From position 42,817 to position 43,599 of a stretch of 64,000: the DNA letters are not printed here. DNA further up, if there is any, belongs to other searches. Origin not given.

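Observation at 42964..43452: FtsEX-associated coiled-coil M23 peptidase with an apparently circularly permuted, catalytically intact M23 domain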

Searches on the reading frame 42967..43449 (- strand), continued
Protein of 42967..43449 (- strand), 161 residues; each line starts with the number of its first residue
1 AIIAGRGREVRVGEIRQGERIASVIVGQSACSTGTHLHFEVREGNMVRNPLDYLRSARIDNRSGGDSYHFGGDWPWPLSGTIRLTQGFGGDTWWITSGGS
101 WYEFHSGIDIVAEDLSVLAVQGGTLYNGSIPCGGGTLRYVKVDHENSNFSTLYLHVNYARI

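Call 53: find_encoding_contigs(protein=P0189, flank=4000, max_places=1)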
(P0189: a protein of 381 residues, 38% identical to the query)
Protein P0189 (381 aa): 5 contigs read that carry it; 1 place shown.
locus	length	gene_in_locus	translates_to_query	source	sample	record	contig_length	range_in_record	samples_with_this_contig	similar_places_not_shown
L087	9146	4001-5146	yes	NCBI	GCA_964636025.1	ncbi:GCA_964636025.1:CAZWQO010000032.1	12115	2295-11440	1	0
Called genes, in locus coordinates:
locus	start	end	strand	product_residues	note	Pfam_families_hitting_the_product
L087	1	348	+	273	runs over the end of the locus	-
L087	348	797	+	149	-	-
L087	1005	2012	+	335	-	PF16326:ABC_tran_CTD (weak), PF03462:PCRF, PF00472:RF-1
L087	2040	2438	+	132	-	-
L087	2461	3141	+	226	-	PF13191:AAA_16 (weak), PF00005:ABC_tran, PF13304:AAA_21 (faint)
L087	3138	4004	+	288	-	PF18075:FtsX_ECD, PF02687:FtsX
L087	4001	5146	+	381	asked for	PF01551:Peptidase_M23 (weak)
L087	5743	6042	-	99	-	-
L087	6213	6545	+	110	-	PF04892:VanZ-LLP1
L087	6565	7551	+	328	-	PF01073:3Beta_HSD, PF01370:Epimerase, PF02719:Polysacc_synt_2, PF04321:RmlD_sub_bind, PF16363:GDP_Man_Dehyd, PF07993:NAD_binding_4 (weak)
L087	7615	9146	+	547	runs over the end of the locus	PF22148:Fervidolysin_NPro-like (weak), PF00082:Peptidase_S8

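Call 59: fold_search(model_id=the predicted structure, library=viral)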
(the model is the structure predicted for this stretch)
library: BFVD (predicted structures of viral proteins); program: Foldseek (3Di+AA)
matches with E <= 10: 168; with E <= 0.001: 0
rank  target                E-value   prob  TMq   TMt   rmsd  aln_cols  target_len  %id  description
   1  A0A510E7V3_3          2.8e-02  0.85  0.37  0.06  11.7       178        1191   16  (no name in the UniProt tables at hand)
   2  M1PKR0                4.0e-01  0.11  0.22  0.19  12.2       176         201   13  (no name in the UniProt tables at hand)
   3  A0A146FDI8            7.2e-01  0.03  0.17  0.09  12.9       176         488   10  Putative minor coat protein [Grapevine leafroll-associated virus 13]
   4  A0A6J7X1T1            7.6e-01  0.01  0.13  0.06  23.1       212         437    9  Major capsid protein Gp5 [uncultured Caudovirales phage]
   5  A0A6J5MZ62            1.2e+00  0.11  0.23  0.22   9.5       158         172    9  Uncharacterized protein [uncultured Caudovirales phage]
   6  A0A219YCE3            1.2e+00  0.04  0.18  0.19  13.8       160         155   10  CYTH domain-containing protein [Aeromonas phage 65.2]
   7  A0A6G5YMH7            1.3e+00  0.06  0.19  0.12  13.2       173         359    6  (no name in the UniProt tables at hand)
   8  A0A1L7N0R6            1.6e+00  0.02  0.17  0.14  16.3       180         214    9  CYTH domain-containing protein [Ralstonia phage RP12]
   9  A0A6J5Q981            1.7e+00  0.01  0.11  0.10  16.3       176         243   10  Uncharacterized protein [uncultured Caudovirales phage]
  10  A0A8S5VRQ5            1.9e+00  0.03  0.18  0.05  14.2       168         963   11  (no name in the UniProt tables at hand)
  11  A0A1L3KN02            2.0e+00  0.02  0.17  0.07  22.2       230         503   12  (no name in the UniProt tables at hand)
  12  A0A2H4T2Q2            2.0e+00  0.01  0.14  0.09  21.2       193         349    5  GrBNV gp43-like protein [Tomelloso virus]
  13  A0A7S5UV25            2.2e+00  0.02  0.15  0.06  15.2       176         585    4  (no name in the UniProt tables at hand)
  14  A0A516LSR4            2.3e+00  0.15  0.20  0.17   6.3        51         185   16  (no name in the UniProt tables at hand)
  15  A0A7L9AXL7            2.6e+00  0.09  0.15  0.04   3.6        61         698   11  Uncharacterized protein [Pyramimonas orientalis virus]
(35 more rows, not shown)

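Call 60: find_encoding_contigs(protein=P0272, flank=4000, max_places=1)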
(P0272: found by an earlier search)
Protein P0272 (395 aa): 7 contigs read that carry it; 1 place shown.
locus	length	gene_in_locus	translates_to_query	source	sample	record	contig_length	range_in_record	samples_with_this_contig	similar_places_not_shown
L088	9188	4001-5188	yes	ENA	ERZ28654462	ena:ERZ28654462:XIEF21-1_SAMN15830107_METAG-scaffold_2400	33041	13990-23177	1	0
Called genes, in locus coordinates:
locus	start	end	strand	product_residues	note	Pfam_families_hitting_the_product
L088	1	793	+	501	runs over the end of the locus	PF02878:PGM_PMM_I, PF02879:PGM_PMM_II, PF02880:PGM_PMM_III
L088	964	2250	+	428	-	PF08239:SH3_3, PF18348:SH3_16 (weak)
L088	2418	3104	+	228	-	PF00005:ABC_tran, PF13304:AAA_21 (faint)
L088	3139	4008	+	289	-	PF18075:FtsX_ECD, PF02687:FtsX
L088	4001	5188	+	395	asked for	PF24568:CC_PcsB, PF01551:Peptidase_M23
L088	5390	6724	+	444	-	PF00595:PDZ, PF13180:PDZ_2, PF17820:PDZ_6, PF03572:Peptidase_S41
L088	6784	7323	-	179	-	PF26351:DUF8091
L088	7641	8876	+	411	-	PF00579:tRNA-synt_1b, PF22421:SYY_C-terminal, PF01479:S4 (weak)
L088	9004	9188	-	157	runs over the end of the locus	-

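Call 61: find_encoding_contigs(protein=P0271, flank=4000, max_places=1)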
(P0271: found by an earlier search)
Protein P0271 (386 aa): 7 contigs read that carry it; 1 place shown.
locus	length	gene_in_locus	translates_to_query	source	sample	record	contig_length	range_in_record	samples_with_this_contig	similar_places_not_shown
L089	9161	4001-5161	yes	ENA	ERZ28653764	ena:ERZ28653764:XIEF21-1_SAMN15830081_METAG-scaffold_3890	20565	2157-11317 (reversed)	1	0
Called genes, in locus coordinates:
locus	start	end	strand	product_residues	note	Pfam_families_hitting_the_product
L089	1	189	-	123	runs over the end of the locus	PF21983:NikA-like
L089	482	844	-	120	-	PF05635:23S_rRNA_IVP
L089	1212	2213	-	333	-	PF01118:Semialdhyde_dh, PF02774:Semialdhyde_dhC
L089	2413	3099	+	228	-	PF00005:ABC_tran, PF02463:SMC_N (faint), PF13304:AAA_21 (faint)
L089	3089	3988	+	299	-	PF18075:FtsX_ECD, PF02687:FtsX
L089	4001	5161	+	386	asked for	PF12795:MscS_porin (weak), PF24161:CCDC39 (weak), PF28019:HmpF (weak), PF24568:CC_PcsB, PF01551:Peptidase_M23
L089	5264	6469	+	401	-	PF22694:CtpB_N-like, PF13180:PDZ_2, PF17820:PDZ_6, PF03572:Peptidase_S41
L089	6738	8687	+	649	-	-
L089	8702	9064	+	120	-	PF00749:tRNA-synt_1c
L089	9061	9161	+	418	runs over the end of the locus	PF00749:tRNA-synt_1c, PF19269:Anticodon_2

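Call 67: search_protein_families(library=pfam, proteins=[L081:685-1719:+, L081:1946-2371:+, L081:2371-3030:+, L081:4526-5410:+, L081:5462-6220:-], max_evalue=0.01)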
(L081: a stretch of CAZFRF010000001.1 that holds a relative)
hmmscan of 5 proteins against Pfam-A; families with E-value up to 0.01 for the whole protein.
L081:685-1719:+ (345 aa): 3 families
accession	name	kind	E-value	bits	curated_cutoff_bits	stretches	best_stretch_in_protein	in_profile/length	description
PF13386.12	DsbD_2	-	1.5e-32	113.6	24.9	1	5-212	1-198/199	Cytochrome C biogenesis protein transmembrane region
PF13473.12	Cupredoxin_1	-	2.5e-13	50.4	27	1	258-342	21-102/104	Cupredoxin-like domain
PF02683.22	DsbD_TM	-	1.6e-07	31.3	27.1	1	3-194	5-191/219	Cytochrome C biogenesis protein transmembrane domain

L081:1946-2371:+ (142 aa): 1 family
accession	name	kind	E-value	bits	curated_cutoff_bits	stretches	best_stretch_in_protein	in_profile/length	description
PF02600.21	DsbB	-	5e-12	46.9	22.1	1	11-133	4-145/148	Disulfide bond formation protein DsbB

L081:2371-3030:+ (220 aa): 6 families
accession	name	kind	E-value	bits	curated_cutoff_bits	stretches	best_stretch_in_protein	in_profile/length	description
PF13462.12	Thioredoxin_4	-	1e-29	104.3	23.2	1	62-218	11-165/165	Thioredoxin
PF01323.26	DSBA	-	2.8e-16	60.3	25.6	1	97-206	30-181/191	DSBA-like thioredoxin domain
PF00085.26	Thioredoxin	-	1.5e-05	25.3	23.5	1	57-103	11-57/103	Thioredoxin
PF13743.12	Thioredoxin_5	-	3e-05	24.3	27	1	143-197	107-162/186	Thioredoxin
PF13098.12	Thioredoxin_2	-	0.0061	17.3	27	0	62-197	3-80/104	Thioredoxin-like domain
PF13192.12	Thioredoxin_3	-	0.0063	17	24.8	0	180-214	37-73/76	Thioredoxin domain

L081:4526-5410:+ (295 aa): 4 families
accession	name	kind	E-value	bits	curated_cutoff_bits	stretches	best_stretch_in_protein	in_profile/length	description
PF01545.26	Cation_efflux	-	1.4e-44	152.7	26.6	1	16-205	2-198/198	Cation efflux family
PF16916.11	ZT_dimer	-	4.2e-13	49.5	26.7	1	209-284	1-76/78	Dimerisation domain of Zinc Transporter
PF14093.11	DUF4271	-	0.00023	21.5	29.7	1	55-203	26-176/206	Domain of unknown function (DUF4271)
PF19733.4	DUF6223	-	0.0079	16.9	27.4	1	50-127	8-85/98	Family of unknown function (DUF6223)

L081:5462-6220:- (253 aa): 1 family
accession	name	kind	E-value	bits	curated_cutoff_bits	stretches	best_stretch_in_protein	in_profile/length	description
PF13814.12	Replic_Relax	-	4.2e-05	24.2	25.3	1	15-197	2-189/191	Replication-relaxation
